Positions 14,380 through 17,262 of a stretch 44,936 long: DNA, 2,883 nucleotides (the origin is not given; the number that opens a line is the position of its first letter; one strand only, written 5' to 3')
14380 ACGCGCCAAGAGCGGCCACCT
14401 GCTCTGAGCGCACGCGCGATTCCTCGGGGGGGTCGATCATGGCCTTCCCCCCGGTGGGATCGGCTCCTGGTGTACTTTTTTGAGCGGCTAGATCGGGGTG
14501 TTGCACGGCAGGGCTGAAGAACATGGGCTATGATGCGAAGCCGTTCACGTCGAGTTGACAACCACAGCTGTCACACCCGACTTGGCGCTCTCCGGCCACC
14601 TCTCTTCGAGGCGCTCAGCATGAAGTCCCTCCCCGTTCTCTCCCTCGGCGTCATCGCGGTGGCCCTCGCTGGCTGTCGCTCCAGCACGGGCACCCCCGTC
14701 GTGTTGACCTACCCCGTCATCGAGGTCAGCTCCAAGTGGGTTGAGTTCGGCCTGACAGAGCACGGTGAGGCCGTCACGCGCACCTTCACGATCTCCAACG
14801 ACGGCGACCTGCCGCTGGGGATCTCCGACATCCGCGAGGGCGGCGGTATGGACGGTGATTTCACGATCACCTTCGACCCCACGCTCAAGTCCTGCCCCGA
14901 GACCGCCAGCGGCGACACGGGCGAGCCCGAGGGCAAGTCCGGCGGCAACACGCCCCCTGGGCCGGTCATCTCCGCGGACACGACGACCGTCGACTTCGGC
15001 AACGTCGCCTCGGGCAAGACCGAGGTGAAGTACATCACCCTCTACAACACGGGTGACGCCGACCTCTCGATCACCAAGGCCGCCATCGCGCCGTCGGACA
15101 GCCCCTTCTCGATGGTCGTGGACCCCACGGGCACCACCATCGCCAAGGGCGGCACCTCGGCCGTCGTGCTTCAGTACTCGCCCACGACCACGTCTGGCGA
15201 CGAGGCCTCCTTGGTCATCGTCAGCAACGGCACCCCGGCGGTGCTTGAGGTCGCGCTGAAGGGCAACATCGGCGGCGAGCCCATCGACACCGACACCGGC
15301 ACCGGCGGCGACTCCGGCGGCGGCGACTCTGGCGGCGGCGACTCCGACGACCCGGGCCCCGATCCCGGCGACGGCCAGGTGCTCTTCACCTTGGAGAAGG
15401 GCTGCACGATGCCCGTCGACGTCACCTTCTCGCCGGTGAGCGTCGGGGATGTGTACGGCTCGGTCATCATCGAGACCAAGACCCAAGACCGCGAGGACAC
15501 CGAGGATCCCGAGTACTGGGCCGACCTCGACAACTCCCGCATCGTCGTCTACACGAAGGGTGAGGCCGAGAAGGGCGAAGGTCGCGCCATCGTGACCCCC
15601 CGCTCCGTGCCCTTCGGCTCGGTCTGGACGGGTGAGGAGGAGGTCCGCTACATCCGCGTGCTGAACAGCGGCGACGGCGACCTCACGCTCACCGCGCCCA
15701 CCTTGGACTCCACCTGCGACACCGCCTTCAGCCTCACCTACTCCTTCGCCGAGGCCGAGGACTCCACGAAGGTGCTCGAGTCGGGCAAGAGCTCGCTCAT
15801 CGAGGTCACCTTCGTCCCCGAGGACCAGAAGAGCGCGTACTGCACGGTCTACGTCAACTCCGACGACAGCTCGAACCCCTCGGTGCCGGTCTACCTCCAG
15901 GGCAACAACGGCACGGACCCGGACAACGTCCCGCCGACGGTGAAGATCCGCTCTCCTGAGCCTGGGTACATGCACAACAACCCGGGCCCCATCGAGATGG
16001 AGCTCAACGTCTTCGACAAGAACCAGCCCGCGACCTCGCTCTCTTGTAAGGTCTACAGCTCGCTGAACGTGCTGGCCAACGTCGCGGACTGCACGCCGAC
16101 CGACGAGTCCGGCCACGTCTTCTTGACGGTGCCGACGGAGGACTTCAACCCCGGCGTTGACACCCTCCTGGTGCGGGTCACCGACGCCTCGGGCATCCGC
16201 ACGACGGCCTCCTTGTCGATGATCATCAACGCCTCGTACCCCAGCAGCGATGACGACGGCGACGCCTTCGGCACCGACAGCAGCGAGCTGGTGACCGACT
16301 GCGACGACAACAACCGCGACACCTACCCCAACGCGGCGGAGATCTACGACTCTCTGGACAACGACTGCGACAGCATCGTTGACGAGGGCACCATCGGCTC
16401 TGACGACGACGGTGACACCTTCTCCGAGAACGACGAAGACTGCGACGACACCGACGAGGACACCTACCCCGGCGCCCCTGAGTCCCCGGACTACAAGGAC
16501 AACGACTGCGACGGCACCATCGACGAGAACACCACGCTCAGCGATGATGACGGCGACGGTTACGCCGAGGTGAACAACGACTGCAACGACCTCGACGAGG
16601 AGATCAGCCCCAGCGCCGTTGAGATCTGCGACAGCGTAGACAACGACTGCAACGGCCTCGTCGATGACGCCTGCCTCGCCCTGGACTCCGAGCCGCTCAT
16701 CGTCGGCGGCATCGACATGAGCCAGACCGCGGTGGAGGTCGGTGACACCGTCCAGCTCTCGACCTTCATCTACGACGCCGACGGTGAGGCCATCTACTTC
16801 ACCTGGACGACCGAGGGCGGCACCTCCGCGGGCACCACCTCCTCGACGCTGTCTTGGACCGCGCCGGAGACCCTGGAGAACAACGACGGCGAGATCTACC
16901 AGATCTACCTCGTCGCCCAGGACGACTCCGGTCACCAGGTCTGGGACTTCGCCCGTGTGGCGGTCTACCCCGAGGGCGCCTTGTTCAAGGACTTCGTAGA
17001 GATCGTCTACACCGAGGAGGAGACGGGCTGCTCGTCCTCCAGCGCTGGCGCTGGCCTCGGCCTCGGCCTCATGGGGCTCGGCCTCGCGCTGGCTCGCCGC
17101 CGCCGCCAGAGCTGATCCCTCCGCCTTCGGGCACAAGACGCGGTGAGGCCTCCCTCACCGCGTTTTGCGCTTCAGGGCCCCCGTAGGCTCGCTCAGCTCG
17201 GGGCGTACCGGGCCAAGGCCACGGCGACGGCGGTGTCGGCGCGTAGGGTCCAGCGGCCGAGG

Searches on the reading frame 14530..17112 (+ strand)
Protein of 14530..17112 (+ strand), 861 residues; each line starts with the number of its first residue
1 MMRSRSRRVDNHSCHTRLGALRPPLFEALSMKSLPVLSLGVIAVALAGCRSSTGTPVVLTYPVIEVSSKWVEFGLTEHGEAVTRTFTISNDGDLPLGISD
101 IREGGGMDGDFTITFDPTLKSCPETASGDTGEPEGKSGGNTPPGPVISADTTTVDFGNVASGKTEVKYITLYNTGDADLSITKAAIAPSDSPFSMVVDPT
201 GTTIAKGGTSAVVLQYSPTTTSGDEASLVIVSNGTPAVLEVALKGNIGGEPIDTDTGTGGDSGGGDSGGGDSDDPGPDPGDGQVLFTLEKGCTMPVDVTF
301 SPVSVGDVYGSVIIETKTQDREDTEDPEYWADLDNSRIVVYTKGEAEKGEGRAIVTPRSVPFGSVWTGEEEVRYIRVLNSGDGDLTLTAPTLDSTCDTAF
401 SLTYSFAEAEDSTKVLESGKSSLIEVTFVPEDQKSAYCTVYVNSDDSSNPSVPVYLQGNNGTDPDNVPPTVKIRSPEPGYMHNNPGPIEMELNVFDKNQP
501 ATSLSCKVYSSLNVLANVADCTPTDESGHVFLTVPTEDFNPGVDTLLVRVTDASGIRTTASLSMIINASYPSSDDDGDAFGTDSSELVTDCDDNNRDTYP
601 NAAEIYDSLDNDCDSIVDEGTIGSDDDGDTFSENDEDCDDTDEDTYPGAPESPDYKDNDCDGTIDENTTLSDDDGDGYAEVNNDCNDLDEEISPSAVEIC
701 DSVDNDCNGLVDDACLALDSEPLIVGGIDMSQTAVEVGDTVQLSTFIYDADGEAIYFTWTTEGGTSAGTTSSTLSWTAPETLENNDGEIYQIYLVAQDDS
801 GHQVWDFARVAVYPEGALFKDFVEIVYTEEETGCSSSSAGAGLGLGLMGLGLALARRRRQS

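Call 56: search_protein_families(library=pfam, proteins=[window:14530-17112:+])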
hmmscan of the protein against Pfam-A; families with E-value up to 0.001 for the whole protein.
window:14530-17112:+ (861 aa): 11 families
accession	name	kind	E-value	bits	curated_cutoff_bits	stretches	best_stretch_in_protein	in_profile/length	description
PF11617.13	Cu-binding_MopE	-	6e-26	90.8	27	3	684-713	1-30/30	Putative metal-binding motif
PF22544.2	HYDIN_VesB_CFA65-like_Ig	-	7.1e-25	87.6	25.5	2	145-245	1-99/100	HYDIN/CFA65/VesB-like, Ig-like domain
PF07610.17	DUF1573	-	3.6e-19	69.1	26.1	1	147-247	1-98/98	Protein of unknown function (DUF1573)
PF22073.2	Cep192_D4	-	1.1e-16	61.4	35.5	1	145-233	2-95/112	Cep192 domain 4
PF15780.11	ASH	-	4.2e-12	46.5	27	1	150-235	10-93/98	Abnormal spindle-like microcephaly-assoc'd, ASPM-SPD-2-Hydin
PF24507.1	Ig_CFAP65_4th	-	2.8e-06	28.1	27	0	169-245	2-74/76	CFAP65, fourth Ig-like domain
PF00932.25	LTD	-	1.2e-05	26.1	34.3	0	161-233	15-87/109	Lamin Tail Domain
PF22067.2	Cep192_D3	-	3.2e-05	24.4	27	1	150-246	5-98/99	Cep192 domain 3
PF14874.12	PapD-like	-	0.00021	21.8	27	0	145-233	2-89/102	Flagellar-associated PapD-like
PF24770.2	Ig-CFAP74_2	-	0.00037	21.4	27.4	0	148-175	2-29/185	CFAP74 second Ig-like domain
PF00801.26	PKD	-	0.00038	20.8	23.5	0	729-778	5-55/80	PKD domain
